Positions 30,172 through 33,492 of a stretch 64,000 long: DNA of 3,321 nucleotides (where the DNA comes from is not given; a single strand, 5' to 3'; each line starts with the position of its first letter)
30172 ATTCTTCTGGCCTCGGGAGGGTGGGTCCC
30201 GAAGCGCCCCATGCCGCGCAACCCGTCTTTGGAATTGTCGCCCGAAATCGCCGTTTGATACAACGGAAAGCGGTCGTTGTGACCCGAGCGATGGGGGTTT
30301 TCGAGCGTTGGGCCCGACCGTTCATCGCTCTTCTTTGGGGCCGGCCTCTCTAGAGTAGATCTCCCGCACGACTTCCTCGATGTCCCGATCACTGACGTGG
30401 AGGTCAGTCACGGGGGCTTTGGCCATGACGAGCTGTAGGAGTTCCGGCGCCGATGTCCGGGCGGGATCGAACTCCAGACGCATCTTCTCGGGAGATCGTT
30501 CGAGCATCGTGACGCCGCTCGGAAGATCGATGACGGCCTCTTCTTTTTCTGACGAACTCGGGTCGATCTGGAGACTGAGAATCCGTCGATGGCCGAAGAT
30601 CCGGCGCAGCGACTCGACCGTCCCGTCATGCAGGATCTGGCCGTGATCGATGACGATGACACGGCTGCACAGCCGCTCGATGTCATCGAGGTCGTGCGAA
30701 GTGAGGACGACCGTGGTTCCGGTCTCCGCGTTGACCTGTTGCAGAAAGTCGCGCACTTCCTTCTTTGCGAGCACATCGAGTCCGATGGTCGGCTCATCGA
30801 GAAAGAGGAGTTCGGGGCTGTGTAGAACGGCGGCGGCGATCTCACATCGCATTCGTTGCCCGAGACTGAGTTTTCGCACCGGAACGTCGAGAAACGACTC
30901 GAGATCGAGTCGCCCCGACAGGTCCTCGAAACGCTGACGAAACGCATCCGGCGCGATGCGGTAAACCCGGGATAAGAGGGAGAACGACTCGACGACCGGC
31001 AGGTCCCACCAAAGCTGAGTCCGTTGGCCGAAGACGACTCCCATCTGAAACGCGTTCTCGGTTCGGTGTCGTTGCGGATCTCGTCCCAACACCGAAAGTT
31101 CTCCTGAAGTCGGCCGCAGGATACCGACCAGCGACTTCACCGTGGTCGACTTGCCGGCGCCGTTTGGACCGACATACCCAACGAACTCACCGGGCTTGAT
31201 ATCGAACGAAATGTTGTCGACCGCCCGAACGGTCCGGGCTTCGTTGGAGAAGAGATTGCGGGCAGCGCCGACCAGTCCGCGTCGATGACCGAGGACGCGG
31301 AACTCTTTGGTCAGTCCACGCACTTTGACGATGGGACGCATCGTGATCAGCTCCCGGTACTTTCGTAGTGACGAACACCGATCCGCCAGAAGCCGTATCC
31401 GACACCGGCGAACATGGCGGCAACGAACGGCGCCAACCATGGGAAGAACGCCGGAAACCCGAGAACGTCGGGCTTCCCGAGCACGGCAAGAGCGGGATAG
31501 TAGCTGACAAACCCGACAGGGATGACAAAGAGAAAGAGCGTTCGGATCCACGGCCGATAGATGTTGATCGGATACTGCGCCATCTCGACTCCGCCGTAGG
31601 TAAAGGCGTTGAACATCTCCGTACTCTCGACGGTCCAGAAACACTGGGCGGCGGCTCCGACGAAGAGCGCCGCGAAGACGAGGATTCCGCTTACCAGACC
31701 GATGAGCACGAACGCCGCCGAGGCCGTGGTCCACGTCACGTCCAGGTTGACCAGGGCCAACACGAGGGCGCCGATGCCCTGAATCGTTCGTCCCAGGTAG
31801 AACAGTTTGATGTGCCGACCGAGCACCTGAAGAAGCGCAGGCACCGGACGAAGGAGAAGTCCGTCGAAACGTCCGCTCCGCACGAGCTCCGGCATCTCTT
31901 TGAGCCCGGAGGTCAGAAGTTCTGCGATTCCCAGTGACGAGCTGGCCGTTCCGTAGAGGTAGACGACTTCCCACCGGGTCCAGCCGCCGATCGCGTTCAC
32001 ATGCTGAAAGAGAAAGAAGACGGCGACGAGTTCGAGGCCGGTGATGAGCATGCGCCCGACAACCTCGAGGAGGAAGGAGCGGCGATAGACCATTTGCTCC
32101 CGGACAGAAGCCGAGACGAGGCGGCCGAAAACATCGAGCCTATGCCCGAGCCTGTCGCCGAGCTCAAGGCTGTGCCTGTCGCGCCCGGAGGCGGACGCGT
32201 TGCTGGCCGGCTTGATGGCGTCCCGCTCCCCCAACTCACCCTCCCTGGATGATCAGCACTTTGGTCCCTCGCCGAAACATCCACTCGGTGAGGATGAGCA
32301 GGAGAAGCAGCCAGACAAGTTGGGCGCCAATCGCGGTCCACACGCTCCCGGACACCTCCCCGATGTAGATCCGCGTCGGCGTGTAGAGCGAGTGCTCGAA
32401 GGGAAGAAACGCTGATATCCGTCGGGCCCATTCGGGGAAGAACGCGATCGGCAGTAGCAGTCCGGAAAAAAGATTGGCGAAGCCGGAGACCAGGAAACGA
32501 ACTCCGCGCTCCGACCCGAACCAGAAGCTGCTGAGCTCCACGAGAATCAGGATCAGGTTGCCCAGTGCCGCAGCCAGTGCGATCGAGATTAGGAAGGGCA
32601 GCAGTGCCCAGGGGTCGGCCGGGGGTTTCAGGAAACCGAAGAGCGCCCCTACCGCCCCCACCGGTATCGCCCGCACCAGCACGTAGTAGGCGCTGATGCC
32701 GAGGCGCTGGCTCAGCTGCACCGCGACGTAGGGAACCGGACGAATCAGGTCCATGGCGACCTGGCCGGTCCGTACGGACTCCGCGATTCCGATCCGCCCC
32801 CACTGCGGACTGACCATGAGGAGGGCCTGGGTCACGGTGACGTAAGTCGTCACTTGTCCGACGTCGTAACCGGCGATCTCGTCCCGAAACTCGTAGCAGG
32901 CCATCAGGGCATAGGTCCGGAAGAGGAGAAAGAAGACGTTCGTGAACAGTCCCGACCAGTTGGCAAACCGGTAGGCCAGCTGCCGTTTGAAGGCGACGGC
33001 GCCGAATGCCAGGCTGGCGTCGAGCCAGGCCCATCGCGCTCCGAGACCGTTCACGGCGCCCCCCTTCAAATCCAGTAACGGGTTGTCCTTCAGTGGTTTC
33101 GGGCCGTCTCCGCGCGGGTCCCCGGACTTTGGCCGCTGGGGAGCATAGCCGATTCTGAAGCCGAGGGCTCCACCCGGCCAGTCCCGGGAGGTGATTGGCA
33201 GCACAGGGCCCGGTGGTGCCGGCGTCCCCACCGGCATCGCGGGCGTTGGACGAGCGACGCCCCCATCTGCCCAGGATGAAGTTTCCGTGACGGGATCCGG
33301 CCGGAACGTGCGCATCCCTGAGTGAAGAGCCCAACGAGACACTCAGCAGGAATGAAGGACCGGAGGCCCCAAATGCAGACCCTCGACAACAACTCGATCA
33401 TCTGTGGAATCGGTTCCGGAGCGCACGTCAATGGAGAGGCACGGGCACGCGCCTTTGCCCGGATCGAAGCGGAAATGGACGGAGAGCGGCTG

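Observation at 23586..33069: Co-directional ~9.5 kb cluster: three GT2 enzymes, an FAD-dependent GlpD-like oxidoreductase, a 'IDGHVHF' hypothetical, DUF5989 and an ABC-2 exporter: candidate uncharacterised lipid-linked glycan pathway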

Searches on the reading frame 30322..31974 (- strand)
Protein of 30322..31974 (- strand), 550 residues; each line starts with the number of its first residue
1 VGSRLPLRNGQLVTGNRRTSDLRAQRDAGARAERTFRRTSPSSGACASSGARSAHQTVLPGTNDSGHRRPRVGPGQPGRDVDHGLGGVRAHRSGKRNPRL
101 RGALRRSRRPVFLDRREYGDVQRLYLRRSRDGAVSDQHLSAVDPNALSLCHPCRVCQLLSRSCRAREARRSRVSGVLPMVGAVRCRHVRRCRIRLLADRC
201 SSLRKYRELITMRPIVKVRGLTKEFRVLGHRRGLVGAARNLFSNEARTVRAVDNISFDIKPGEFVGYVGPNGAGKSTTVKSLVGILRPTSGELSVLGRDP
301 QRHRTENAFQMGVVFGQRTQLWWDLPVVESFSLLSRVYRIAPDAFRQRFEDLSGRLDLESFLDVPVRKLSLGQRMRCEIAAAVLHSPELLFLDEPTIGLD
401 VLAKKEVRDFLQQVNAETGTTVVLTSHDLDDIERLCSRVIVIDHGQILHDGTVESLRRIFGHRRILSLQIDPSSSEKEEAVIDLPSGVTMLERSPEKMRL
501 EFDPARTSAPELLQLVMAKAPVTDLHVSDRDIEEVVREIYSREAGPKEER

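Call 5: search_protein_families(library=pfam, proteins=[window:30322-31974:-], max_evalue=0.01)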
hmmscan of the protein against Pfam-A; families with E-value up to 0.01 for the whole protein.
window:30322-31974:- (550 aa): 3 families
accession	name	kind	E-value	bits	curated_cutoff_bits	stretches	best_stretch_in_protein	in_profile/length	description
PF00005.33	ABC_tran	-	1.4e-27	97.4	25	1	253-396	2-136/137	ABC transporter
PF13304.12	AAA_21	-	5.7e-11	43.5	27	1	360-428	229-299/304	AAA domain, putative AbiEii toxin, Type IV TA system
PF13732.12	DrrA1-3_C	-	0.0011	20.1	27.4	1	451-529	1-70/81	ATP-binding protein DrrA1-3-like, C-terminal domain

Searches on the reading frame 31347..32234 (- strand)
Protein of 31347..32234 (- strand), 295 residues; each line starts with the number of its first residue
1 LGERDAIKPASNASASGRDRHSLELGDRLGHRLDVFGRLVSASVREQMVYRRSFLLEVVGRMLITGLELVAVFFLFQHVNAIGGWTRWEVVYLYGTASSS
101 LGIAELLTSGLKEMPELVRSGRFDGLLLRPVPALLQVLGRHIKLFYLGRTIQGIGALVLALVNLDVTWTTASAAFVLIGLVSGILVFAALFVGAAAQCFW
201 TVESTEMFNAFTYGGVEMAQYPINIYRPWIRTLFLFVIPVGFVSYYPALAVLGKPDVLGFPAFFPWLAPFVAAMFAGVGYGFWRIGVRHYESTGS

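Call 5: search_protein_families(library=pfam, proteins=[window:31347-32234:-], max_evalue=0.01)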
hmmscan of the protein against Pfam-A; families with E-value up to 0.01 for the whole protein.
window:31347-32234:- (295 aa): 1 family
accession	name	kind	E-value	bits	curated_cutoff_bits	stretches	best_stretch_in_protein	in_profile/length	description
PF06182.17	ABC2_membrane_6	-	3.5e-50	171.4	22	1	63-294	2-229/229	ABC-2 family transporter protein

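Call 7: search_protein_families(library=ncbifam, proteins=[window:31347-32234:-], max_evalue=0.01)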
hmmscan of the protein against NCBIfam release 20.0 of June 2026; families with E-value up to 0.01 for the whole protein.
window:31347-32234:- (295 aa): 0 families

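Call 48: find_homologous_proteins(query=window:31347-32234:-, max_evalue=1e-10)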
Query window:31347-32234:- (295 aa): 489 proteins with E <= 1e-10 among 8000 candidates; the best 120 are listed.
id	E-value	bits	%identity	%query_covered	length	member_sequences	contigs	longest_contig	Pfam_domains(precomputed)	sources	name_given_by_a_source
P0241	2.7e-190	649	100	100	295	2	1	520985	PF06182.18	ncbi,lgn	-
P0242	2.9e-96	340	59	88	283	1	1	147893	PF06182.18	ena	-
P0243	2.5e-94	334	57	88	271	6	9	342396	PF06182.18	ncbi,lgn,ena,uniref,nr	ncbi:MAG: ABC-2 family transporter protein [Candidatus Eisenbacteria bacterium]|uniref:ABC-2 family 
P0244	5.8e-94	333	57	98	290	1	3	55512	PF06182.18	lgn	-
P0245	5.1e-91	323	55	94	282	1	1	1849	PF06182.18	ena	-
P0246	7.1e-91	323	54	92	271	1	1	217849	PF06182.18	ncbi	ncbi:MAG: ABC-2 family transporter protein [Candidatus Eisenbacteria bacterium]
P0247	2.9e-89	317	52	98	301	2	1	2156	PF06182.18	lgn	-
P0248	9.3e-89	316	57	89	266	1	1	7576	PF06182.18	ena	-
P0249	1.8e-88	315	53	89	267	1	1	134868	PF06182.18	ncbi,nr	ncbi:MAG: ABC-2 family transporter protein [Planctomycetes bacterium]|nr:ABC-2 family transporter pr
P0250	1.9e-88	315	54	89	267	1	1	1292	PF06182.18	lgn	-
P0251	4.9e-88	313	56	92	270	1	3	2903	PF06182.18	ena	-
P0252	7.0e-88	313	48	95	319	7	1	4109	PF06182.18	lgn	-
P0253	1.2e-87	312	55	87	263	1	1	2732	PF06182.18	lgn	-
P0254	1.9e-87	311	57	90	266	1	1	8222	PF06182.18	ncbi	-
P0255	2.1e-85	305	56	84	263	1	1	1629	PF06182.18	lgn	-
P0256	2.5e-85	304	58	84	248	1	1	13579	PF06182.18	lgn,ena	-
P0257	4.1e-84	300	52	89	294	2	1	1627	PF06182.18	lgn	-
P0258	2.7e-83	298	55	86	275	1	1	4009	PF06182.18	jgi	jgi:viologen exporter family transport system permease protein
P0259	2.7e-83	298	55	87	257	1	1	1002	PF06182.18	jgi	jgi:ABC-2 type transport system permease protein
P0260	6.5e-83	297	54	89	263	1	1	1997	PF06182.18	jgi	jgi:ABC-2 type transport system permease protein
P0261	1.0e-82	296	54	89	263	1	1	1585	PF06182.18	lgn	-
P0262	4.4e-82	294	57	84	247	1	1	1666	PF06182.18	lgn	-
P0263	9.3e-82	293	53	89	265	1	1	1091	PF06182.18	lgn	-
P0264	1.1e-81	293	59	79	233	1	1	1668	PF06182.18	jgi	jgi:ABC-2 type transport system permease protein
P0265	1.7e-81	292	55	89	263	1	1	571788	PF06182.18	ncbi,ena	-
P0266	2.5e-81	291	54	89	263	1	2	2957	PF06182.18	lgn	-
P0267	6.5e-81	290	56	87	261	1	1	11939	PF06182.18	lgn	-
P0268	1.4e-80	289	54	91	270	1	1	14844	PF06182.18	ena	-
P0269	1.5e-80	289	54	89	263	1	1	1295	PF06182.18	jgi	jgi:ABC-2 type transport system permease protein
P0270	1.6e-80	289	51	91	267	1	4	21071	PF06182.18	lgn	-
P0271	1.1e-79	286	51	90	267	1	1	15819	PF06182.18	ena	-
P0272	4.2e-79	284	53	89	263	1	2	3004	PF06182.18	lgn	-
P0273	6.7e-79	283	51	87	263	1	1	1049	PF06182.18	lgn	-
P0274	1.4e-77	279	54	83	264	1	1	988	PF06182.18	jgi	jgi:ABC-2 type transport system permease protein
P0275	2.1e-77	278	54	79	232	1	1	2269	PF06182.18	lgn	-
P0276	9.8e-77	276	52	89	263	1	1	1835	PF06182.18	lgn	-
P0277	7.3e-76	273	51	89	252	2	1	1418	PF06182.18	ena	-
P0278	5.0e-75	271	50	92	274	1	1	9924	PF06182.18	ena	-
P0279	1.8e-73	266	52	89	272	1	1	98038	PF06182.18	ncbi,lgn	ncbi:MAG: ABC-2 family transporter protein [Myxococcota bacterium]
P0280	4.0e-73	264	48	89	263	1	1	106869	PF06182.18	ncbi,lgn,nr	ncbi:MAG: ABC-2 family transporter protein [Myxococcales bacterium]|nr:ABC-2 family transporter prot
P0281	1.8e-72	262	50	89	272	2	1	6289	PF06182.18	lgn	-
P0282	1.3e-70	256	47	88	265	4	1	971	PF06182.18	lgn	-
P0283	1.8e-70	256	45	91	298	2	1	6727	PF06182.18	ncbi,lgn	-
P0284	1.1e-69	253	46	91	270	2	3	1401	PF06182.18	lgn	-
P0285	3.3e-69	252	46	91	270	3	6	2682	PF06182.18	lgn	-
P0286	6.3e-69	251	45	89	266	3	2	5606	PF06182.18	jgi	jgi:ABC-2 type transport system permease protein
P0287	8.3e-69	250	45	91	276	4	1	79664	PF06182.18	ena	-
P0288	8.6e-69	250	50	87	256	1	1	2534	PF06182.18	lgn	-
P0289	2.0e-68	249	44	90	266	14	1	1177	PF06182.18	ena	-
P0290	3.0e-68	248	44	90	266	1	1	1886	PF06182.18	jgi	jgi:ABC-2 type transport system permease protein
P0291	3.2e-68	248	44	90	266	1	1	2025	PF06182.18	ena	-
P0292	4.1e-68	248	45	88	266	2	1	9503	PF06182.18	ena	-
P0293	5.5e-68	248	44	89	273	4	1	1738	PF06182.18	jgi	jgi:ABC-2 type transport system permease protein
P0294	8.1e-68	247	48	89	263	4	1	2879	PF06182.18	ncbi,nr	ncbi:MAG: ABC-2 family transporter protein [Myxococcales bacterium]|nr:ABC-2 family transporter prot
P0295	1.4e-67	246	44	90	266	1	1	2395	PF06182.18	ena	-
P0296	3.7e-67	245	46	91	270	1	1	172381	PF06182.18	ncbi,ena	-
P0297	1.4e-66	243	44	90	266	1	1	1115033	PF06182.18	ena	-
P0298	3.8e-66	241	48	88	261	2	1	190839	PF06182.18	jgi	-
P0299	5.0e-66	241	43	90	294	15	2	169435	PF06182.18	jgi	jgi:ABC-2 type transport system permease protein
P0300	7.5e-66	240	46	84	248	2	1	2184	PF06182.18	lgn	-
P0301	1.2e-65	240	45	89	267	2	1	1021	PF06182.18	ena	-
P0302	1.6e-65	239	43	89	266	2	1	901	PF06182.18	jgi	jgi:ABC-2 type transport system permease protein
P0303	1.7e-65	239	43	90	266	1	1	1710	PF06182.18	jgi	jgi:viologen exporter family transport system permease protein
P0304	2.1e-65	239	45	87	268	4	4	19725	PF06182.18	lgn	-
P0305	2.8e-65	239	44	90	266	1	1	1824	PF06182.18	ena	-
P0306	3.8e-65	238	44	90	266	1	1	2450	PF06182.18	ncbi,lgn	-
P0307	4.0e-65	238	45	90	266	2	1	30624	PF06182.18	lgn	-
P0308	5.1e-65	238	43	90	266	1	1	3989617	PF06182.18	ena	-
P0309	5.1e-65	238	44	89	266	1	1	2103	PF06182.18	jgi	jgi:ABC-2 type transport system permease protein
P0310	6.6e-65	237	48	91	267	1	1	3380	PF06182.18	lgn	-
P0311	9.6e-65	237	44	89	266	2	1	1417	PF06182.18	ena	-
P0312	1.1e-64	237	42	90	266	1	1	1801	PF06182.18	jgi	jgi:ABC-2 type transport system permease protein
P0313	1.3e-64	236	43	91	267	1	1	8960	PF06182.18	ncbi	ncbi:MAG: ABC transporter permease [Nitrososphaerales archaeon]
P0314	2.0e-64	236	43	89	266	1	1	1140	PF06182.18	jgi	jgi:ABC-2 type transport system permease protein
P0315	2.8e-64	235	44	89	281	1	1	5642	PF06182.18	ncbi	-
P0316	4.1e-64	235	44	91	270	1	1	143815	PF06182.18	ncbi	-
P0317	5.3e-64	234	43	89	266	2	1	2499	PF06182.18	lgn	-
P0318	6.6e-64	234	42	90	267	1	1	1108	PF06182.18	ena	-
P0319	8.6e-64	234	45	90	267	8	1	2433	PF06182.18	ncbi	-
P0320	1.3e-63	233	42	89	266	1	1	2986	PF06182.18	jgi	jgi:ABC-2 type transport system permease protein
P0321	1.3e-63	233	42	92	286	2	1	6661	PF06182.18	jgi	jgi:ABC-2 type transport system permease protein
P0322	1.8e-63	233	45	87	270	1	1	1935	PF06182.18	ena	-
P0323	2.0e-63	233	46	91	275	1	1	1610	PF06182.18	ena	-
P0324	2.3e-63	232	44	92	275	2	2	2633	PF06182.18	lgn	-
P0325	2.5e-63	232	46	89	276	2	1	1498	PF06182.18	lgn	-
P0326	2.6e-63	232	43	89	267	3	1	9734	PF06182.18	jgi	-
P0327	2.8e-63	232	43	90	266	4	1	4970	PF06182.18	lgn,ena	-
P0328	4.4e-63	231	42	90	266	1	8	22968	PF06182.18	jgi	-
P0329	6.1e-63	231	46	89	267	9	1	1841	PF06182.18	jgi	jgi:ABC-2 type transport system permease protein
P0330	7.5e-63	231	43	89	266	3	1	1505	PF06182.18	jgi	jgi:ABC-2 type transport system permease protein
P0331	9.2e-63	230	48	89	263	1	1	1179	PF06182.18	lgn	-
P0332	1.5e-62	230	45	87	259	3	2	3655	PF06182.18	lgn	-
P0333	1.5e-62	230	44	88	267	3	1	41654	PF06182.18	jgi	-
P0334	1.6e-62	230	44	89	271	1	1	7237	PF06182.18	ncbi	ncbi:ABC transporter permease [soil metagenome]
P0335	2.2e-62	229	44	87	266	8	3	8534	PF06182.18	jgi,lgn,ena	jgi:ABC-2 type transport system permease protein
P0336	3.1e-62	229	41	90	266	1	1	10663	PF06182.18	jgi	jgi:ABC-2 type transport system permease protein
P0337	4.7e-62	228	45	89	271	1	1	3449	PF06182.18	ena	-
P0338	5.0e-62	228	42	90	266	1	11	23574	PF06182.18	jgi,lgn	jgi:ABC-2 type transport system permease protein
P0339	6.7e-62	228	45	84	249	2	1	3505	PF06182.18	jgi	-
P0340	1.2e-61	227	43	89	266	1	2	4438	PF06182.18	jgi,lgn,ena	-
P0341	1.2e-61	227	44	91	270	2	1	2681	PF06182.18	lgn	-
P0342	1.4e-61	226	43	91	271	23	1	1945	PF06182.18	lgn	-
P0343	1.6e-61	226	44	89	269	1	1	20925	PF06182.18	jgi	-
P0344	1.7e-61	226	43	89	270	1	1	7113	PF06182.18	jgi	jgi:ABC-2 type transport system permease protein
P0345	1.8e-61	226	41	91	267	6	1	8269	PF06182.18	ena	-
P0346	2.2e-61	226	43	88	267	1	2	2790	PF06182.18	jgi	jgi:viologen exporter family transport system permease protein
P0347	2.5e-61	226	43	90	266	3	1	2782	PF06182.18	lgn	-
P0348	2.9e-61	225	42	89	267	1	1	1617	PF06182.18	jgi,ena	jgi:ABC-2 type transport system permease protein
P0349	2.9e-61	225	41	90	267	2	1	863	PF06182.18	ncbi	-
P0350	3.9e-61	225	42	89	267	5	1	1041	PF06182.18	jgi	jgi:ABC-2 type transport system permease protein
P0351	4.3e-61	225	41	89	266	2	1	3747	PF06182.18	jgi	jgi:ABC-2 type transport system permease protein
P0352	4.9e-61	225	45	87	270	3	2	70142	PF06182.18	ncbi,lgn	-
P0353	5.3e-61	225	43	89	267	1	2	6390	PF06182.18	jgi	jgi:ABC-2 type transport system permease protein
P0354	6.0e-61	224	41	92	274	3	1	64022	PF06182.18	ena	-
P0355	6.0e-61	224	42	90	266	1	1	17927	PF06182.18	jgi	jgi:ABC-2 type transport system permease protein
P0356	9.4e-61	224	43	90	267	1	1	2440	PF06182.18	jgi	-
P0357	1.0e-60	224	44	89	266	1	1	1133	PF06182.18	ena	-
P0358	1.1e-60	224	44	91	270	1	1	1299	PF06182.18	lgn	-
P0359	1.2e-60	223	41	91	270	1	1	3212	PF06182.18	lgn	-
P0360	1.5e-60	223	43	88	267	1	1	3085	PF06182.18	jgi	jgi:ABC-2 type transport system permease protein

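Call 49: find_encoding_contigs(protein=P0249, flank=8000, max_places=1)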
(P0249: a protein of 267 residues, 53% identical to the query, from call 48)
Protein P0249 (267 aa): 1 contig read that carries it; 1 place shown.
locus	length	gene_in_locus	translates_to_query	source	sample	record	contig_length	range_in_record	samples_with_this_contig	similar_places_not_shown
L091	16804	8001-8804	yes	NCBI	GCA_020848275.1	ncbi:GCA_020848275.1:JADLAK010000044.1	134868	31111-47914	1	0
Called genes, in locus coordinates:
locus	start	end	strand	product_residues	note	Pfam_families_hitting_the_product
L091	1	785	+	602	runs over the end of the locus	PF00664:ABC_membrane, PF00005:ABC_tran, PF02463:SMC_N (faint)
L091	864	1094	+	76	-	PF00313:CSD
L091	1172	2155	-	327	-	PF04367:DUF502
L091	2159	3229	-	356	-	PF04367:DUF502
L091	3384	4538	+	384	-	-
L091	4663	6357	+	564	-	PF05157:MshEN, PF00437:T2SSE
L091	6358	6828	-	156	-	PF10127:RlaP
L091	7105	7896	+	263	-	PF06182:ABC2_membrane_6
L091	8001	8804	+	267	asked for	PF06182:ABC2_membrane_6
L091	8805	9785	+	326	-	PF00005:ABC_tran, PF13604:AAA_30 (weak), PF13304:AAA_21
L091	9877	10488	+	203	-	PF13298:LigD_N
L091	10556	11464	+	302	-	PF01068:DNA_ligase_A_M, PF04679:DNA_ligase_A_C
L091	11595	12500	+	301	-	PF01896:DNA_primase_S (faint), PF21686:LigD_Prim-Pol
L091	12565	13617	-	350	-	PF00248:Aldo_ket_red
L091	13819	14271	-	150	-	PF01281:Ribosomal_L9_N, PF03948:Ribosomal_L9_C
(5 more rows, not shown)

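Call 50: find_encoding_contigs(protein=P0265, flank=8000, max_places=1)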
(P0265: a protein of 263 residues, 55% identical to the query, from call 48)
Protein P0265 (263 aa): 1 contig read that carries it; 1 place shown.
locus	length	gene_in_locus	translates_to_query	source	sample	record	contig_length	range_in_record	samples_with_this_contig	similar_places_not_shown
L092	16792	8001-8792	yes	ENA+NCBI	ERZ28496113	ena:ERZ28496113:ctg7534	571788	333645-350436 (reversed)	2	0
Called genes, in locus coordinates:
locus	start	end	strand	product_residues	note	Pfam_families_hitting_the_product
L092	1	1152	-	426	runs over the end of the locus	-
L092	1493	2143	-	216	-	PF00834:Ribul_P_3_epim, PF00215:OMPdecase (faint)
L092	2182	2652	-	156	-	PF12802:MarR_2 (weak), PF13404:HTH_AsnC-type, PF13412:HTH_24, PF09339:HTH_IclR (weak), PF01037:AsnC_trans_reg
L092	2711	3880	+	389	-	PF06738:ThrE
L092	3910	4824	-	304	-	PF00551:Formyl_trans_N, PF02911:Formyl_trans_C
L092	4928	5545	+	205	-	-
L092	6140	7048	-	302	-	-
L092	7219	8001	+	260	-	PF06182:ABC2_membrane_6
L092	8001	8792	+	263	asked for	PF06182:ABC2_membrane_6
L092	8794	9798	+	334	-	PF00005:ABC_tran, PF13304:AAA_21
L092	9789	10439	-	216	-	-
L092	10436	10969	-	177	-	PF01327:Pep_deformylase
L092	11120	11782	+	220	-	-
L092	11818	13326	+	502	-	PF23357:DUF7088, PF09822:ABC_transp_aux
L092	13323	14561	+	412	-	PF14238:DUF4340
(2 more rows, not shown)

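Call 51: find_encoding_contigs(protein=P0279, flank=8000, max_places=1)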
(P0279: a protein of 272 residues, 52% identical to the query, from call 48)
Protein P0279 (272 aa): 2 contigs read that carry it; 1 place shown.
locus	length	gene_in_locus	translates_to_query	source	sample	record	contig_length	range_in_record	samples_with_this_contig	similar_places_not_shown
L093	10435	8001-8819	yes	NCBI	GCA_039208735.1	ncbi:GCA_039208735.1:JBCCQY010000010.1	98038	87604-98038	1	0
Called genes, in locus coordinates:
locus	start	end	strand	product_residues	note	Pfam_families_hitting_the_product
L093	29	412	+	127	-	-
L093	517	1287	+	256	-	-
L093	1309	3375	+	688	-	PF00656:Peptidase_C14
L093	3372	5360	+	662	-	-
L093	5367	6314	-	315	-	PF00294:PfkB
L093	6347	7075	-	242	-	-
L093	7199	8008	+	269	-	PF06182:ABC2_membrane_6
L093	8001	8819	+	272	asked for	PF06182:ABC2_membrane_6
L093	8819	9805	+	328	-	PF00005:ABC_tran, PF13304:AAA_21 (weak)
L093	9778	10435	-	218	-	PF01168:Ala_racemase_N (weak), PF14031:D-ser_dehydrat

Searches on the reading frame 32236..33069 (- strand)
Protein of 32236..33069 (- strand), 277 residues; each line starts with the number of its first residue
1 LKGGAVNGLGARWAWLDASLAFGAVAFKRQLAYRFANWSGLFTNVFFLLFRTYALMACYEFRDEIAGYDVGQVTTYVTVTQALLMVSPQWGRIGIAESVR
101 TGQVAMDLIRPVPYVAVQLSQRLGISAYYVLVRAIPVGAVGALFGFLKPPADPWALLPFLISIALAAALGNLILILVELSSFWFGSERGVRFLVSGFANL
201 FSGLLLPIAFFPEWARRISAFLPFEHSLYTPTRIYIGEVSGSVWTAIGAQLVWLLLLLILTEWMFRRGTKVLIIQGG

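Call 7: search_protein_families(library=ncbifam, proteins=[window:32236-33069:-], max_evalue=0.01)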
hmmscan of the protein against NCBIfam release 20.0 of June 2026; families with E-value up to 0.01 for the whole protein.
window:32236-33069:- (277 aa): 1 family
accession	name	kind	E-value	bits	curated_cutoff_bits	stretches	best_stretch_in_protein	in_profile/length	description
NF007201.0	PRK09622.1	equivalog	0.0036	16.2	590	1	96-145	291-339/405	2-oxoacid:ferredoxin oxidoreductase subunit alpha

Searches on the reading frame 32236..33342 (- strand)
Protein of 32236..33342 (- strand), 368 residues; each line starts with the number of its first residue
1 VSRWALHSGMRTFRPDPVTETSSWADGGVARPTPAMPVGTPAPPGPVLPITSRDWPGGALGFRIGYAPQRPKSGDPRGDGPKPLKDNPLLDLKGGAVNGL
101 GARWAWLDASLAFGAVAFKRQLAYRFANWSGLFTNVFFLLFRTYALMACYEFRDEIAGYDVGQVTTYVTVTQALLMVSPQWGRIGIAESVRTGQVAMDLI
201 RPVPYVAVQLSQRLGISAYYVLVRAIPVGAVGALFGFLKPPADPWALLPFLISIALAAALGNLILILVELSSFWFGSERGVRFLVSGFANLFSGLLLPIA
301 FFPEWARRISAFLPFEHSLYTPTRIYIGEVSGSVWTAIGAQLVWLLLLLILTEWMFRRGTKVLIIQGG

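Call 5: search_protein_families(library=pfam, proteins=[window:32236-33342:-], max_evalue=0.01)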
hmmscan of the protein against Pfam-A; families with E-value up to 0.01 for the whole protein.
window:32236-33342:- (368 aa): 2 families
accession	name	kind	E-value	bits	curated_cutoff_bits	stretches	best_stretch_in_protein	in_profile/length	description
PF06182.17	ABC2_membrane_6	-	7.9e-21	75.3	22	1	146-363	11-225/229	ABC-2 family transporter protein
PF12698.13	ABC2_membrane_3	-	0.0021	17.7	31.6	1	214-352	212-345/347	ABC-2 family transporter protein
